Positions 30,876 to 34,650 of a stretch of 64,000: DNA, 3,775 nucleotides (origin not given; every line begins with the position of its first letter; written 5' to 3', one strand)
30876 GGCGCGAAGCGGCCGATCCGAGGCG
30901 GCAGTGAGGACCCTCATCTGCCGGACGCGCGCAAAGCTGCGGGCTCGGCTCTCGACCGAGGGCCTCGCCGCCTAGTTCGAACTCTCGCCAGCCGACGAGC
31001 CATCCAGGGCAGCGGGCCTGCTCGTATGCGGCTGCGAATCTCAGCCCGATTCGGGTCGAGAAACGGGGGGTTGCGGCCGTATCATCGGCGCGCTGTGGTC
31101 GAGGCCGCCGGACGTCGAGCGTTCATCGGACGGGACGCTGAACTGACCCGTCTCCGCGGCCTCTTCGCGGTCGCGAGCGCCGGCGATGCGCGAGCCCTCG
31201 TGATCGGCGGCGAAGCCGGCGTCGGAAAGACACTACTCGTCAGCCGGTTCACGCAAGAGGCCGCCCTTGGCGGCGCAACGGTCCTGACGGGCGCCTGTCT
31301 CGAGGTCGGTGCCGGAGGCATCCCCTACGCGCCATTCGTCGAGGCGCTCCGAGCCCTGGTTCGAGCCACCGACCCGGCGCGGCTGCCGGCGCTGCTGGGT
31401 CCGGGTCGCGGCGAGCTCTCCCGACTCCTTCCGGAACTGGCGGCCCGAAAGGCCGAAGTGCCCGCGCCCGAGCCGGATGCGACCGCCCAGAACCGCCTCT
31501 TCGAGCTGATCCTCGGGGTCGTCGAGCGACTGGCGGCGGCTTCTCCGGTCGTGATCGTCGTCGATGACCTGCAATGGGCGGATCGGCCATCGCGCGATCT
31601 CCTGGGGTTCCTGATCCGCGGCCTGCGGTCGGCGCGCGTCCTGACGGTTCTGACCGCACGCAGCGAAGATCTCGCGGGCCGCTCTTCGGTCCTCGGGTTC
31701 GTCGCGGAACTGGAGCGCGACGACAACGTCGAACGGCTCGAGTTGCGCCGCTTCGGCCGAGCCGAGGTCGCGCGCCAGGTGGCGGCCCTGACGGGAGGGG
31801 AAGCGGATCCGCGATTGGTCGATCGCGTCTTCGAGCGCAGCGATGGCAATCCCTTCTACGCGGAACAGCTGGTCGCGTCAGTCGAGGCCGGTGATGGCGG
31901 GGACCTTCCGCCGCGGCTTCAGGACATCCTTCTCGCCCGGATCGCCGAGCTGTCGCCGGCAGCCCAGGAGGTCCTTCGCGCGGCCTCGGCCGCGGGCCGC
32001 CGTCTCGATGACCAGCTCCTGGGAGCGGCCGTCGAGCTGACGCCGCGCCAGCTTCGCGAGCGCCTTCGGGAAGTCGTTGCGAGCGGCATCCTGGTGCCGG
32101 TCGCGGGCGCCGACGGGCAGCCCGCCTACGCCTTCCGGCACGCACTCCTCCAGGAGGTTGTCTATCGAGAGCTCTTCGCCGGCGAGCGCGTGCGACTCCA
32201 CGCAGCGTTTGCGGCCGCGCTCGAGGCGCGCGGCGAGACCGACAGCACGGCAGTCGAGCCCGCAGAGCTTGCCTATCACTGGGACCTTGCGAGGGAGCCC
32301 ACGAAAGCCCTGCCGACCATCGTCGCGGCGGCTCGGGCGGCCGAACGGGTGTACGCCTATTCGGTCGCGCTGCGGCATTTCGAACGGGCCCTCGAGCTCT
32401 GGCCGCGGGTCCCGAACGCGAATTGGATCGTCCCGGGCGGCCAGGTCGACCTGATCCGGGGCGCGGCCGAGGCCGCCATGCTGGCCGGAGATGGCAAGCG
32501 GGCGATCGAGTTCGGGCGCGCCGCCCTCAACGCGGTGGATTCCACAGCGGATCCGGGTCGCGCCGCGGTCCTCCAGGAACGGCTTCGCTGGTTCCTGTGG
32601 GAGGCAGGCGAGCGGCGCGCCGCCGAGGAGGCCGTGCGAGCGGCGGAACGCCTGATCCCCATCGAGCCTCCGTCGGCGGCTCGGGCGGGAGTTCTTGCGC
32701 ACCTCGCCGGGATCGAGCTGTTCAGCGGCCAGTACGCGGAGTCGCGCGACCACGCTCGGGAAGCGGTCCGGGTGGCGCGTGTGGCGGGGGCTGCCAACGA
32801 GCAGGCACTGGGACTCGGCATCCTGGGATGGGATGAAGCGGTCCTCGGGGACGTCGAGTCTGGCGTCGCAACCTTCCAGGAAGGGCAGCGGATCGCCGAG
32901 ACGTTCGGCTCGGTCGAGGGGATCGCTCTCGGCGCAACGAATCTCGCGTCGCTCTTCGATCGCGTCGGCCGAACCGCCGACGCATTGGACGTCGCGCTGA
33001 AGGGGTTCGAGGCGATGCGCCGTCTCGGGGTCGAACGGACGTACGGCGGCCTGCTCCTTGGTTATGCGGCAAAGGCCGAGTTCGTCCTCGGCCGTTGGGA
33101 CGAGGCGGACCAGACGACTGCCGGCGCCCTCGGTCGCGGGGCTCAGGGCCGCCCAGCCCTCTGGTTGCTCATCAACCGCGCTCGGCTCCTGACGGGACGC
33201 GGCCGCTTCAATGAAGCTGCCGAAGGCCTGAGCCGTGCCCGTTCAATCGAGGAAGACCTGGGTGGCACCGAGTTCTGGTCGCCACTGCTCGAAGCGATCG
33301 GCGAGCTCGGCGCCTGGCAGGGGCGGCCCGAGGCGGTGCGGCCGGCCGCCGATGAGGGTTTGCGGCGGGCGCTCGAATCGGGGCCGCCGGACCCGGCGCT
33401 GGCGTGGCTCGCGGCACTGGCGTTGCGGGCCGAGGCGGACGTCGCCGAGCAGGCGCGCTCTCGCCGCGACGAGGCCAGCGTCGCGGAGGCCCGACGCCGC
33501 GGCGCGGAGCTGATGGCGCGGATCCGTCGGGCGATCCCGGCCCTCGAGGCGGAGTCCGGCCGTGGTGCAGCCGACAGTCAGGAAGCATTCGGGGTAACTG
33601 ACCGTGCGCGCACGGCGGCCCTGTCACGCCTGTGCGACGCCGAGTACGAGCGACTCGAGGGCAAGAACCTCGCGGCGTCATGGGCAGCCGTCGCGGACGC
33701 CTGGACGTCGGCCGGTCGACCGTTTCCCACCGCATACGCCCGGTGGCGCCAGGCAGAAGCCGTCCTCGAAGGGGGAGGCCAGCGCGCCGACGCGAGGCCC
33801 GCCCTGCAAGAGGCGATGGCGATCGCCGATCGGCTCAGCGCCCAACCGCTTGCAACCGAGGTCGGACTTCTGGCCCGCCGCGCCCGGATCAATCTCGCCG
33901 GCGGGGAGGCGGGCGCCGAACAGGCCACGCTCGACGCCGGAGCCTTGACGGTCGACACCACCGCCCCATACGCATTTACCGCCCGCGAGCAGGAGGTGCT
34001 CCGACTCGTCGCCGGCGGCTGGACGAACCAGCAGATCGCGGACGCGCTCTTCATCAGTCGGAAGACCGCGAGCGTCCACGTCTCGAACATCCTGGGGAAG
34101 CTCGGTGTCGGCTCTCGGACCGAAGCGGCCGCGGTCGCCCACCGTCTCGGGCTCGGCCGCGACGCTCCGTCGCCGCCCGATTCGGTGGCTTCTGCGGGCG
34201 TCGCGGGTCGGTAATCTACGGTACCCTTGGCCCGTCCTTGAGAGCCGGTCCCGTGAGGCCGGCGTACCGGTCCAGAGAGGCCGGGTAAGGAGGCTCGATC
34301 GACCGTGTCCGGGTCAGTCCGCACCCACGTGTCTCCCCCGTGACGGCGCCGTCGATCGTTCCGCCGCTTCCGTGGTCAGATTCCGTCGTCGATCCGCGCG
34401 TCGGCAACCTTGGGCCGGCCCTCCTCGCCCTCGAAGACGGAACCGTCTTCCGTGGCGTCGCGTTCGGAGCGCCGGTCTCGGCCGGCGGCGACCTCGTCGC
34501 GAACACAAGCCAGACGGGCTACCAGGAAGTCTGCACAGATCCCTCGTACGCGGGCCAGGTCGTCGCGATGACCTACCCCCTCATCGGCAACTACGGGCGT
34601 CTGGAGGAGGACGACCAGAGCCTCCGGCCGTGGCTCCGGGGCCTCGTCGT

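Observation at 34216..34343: PyrR-type RNA motifs and a coupled leader uORF in front of a carAB pair that is detached from the pyr operon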

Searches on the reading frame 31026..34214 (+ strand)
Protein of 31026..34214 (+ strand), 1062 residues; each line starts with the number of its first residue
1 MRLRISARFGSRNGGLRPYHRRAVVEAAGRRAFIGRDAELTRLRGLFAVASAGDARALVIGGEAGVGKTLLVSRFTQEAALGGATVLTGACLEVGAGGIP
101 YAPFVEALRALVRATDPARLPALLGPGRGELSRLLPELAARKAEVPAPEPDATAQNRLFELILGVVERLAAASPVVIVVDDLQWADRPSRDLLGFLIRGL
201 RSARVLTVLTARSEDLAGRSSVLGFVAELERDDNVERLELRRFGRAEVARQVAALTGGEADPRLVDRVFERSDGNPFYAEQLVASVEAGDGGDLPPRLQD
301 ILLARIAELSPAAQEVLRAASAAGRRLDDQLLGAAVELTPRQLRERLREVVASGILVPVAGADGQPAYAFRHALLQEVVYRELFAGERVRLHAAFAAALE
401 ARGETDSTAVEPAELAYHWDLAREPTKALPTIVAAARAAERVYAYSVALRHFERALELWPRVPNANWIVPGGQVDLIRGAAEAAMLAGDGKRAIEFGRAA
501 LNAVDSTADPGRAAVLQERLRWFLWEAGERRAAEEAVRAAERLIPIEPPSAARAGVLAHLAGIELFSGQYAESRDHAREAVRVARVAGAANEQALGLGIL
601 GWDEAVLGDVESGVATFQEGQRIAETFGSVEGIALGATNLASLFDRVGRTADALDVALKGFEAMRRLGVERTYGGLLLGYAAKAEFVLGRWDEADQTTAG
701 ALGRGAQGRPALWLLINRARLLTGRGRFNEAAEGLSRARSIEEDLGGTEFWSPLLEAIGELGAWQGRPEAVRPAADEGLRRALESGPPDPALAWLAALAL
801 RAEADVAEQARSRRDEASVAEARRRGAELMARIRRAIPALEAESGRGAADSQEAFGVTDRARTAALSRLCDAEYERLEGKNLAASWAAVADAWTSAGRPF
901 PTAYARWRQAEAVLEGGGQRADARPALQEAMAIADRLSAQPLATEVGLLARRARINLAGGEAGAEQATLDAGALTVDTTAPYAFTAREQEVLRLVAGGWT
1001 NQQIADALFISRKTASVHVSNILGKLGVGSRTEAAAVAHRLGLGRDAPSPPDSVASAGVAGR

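Call 6: search_protein_families(library=pfam, proteins=[window:31026-34214:+])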
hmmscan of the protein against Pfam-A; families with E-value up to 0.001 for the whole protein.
window:31026-34214:+ (1062 aa): 5 families
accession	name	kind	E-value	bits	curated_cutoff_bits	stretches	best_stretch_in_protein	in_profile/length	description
PF13191.12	AAA_16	-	1.6e-32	113.7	32.6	1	33-207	2-166/167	AAA ATPase domain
PF00196.25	GerE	-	1.1e-18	67.1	23.5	1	984-1038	3-57/57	Bacterial regulatory proteins, luxR family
PF13424.12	TPR_12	-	8.7e-07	29.5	30.1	0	557-609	6-60/77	Tetratricopeptide repeat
PF13401.12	AAA_22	-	9.6e-06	26.4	27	1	54-205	4-116/130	AAA domain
PF13384.12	HTH_23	-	0.00012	22.2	24.6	1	987-1016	6-35/50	Homeodomain-like domain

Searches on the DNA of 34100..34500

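Call 4: search_rna_families(source=window, start=34100, end=34500, threshold=evalue, max_evalue=10, show_alignments=5)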
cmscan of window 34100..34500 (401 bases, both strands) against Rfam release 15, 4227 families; matches with E-value up to 10: 0.
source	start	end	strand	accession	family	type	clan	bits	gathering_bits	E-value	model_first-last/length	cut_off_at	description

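Call 61: search_rna_families(source=window, start=34228, end=34300, threshold=evalue, max_evalue=10, show_alignments=5)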
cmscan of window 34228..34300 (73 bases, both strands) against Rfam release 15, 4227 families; matches with E-value up to 10: 1.
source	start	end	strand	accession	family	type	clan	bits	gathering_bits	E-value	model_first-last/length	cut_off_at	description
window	34228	34284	-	RF03276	mir-2232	Gene; miRNA;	-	11.4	70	6.2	1-59/91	3'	mir-2232 microRNA precursor family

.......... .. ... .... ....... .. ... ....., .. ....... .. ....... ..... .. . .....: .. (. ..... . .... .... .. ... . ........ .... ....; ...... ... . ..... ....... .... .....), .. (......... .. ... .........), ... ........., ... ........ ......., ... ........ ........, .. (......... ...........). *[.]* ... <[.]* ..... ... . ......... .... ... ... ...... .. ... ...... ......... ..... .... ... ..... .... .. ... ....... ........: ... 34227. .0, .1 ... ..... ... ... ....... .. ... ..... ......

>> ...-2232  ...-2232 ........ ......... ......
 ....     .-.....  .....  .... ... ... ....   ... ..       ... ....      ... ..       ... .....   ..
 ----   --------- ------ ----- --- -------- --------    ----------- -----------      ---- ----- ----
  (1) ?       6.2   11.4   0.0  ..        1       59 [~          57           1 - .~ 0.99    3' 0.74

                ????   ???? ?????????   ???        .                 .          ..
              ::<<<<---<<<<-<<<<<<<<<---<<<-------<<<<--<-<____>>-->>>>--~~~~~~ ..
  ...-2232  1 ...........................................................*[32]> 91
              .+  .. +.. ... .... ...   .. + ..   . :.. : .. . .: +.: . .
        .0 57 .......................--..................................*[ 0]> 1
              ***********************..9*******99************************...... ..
